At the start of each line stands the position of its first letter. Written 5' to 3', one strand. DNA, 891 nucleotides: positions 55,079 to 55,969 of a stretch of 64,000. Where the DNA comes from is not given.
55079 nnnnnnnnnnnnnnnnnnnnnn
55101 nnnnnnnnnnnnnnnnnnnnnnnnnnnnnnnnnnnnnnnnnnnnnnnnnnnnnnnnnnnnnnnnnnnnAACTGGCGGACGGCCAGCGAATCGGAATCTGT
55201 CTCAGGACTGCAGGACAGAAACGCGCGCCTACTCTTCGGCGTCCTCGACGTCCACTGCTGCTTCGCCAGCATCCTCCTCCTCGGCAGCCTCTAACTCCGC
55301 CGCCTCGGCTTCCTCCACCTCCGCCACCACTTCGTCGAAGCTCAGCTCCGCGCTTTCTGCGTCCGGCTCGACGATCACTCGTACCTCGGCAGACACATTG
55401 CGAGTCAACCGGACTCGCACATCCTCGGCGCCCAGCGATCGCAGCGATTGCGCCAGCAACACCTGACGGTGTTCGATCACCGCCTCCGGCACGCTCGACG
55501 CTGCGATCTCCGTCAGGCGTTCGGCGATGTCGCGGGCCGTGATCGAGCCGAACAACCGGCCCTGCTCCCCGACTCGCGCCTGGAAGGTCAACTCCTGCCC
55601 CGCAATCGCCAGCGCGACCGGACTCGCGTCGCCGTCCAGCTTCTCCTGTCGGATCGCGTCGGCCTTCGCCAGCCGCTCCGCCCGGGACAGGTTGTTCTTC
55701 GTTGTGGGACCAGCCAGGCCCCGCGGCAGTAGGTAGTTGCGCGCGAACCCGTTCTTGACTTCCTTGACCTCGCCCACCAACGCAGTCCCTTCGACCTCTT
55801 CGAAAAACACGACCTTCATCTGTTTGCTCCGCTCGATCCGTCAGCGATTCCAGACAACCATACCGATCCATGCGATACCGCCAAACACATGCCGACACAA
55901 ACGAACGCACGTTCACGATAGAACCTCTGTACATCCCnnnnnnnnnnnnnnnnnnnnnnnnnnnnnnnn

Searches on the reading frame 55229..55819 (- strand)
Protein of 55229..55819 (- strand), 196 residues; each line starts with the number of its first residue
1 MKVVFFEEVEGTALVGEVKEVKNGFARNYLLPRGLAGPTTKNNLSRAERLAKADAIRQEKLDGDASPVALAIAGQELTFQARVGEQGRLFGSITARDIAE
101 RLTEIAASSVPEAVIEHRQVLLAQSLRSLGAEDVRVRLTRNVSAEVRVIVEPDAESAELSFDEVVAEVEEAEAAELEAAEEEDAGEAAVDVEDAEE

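Call 30: search_protein_families(library=pfam, proteins=[window:55229-55819:-], max_evalue=0.001)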
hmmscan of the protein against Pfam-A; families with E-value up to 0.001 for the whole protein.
window:55229-55819:- (196 aa): 2 families
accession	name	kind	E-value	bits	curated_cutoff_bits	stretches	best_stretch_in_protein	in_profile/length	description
PF03948.19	Ribosomal_L9_C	-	3.7e-16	59.8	23.2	1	68-151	6-85/86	Ribosomal protein L9, C-terminal domain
PF01281.25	Ribosomal_L9_N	-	4.4e-15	55.4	20.7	1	1-45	1-45/47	Ribosomal protein L9, N-terminal domain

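Call 59: find_homologous_proteins(query=window:55229-55819:-, max_evalue=1e-10)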
Query window:55229-55819:- (196 aa): 6034 proteins with E <= 1e-10 among 8000 candidates; the best 120 are listed.
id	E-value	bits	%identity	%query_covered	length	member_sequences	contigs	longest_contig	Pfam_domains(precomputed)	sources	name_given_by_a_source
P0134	5.9e-110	383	100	100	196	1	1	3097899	PF03948.20,PF01281.26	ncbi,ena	-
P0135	6.5e-109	379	99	100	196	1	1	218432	PF03948.20,PF01281.26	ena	-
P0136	2.1e-107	375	98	100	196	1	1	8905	PF03948.20,PF01281.26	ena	-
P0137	1.9e-106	371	97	100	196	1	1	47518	PF03948.20,PF01281.26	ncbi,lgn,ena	-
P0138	2.0e-97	342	90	100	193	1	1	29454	PF03948.20,PF01281.26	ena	-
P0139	7.4e-94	330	93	83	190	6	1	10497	PF03948.20,PF01281.26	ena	-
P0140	8.7e-94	330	93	83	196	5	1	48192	PF03948.20,PF01281.26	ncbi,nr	ncbi:MAG: 50S ribosomal protein L9 [Chloroflexi bacterium]|nr:50S ribosomal protein L9 [Chloroflexot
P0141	3.7e-93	328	91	82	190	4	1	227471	PF03948.20,PF01281.26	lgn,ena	-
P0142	6.9e-93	327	85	100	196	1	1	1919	PF03948.20,PF01281.26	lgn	-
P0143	1.4e-90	320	90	83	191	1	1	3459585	PF03948.20,PF01281.26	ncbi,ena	-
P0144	1.6e-90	320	88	84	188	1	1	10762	PF03948.20,PF01281.26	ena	-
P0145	2.0e-90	319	89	84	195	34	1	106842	PF03948.20,PF01281.26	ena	-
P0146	3.5e-90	318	89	82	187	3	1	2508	PF03948.20,PF01281.26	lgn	-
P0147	6.3e-90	318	91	82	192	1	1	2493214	PF03948.20,PF01281.26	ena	-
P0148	2.0e-89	316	91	84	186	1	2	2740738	PF03948.20,PF01281.26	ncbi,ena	-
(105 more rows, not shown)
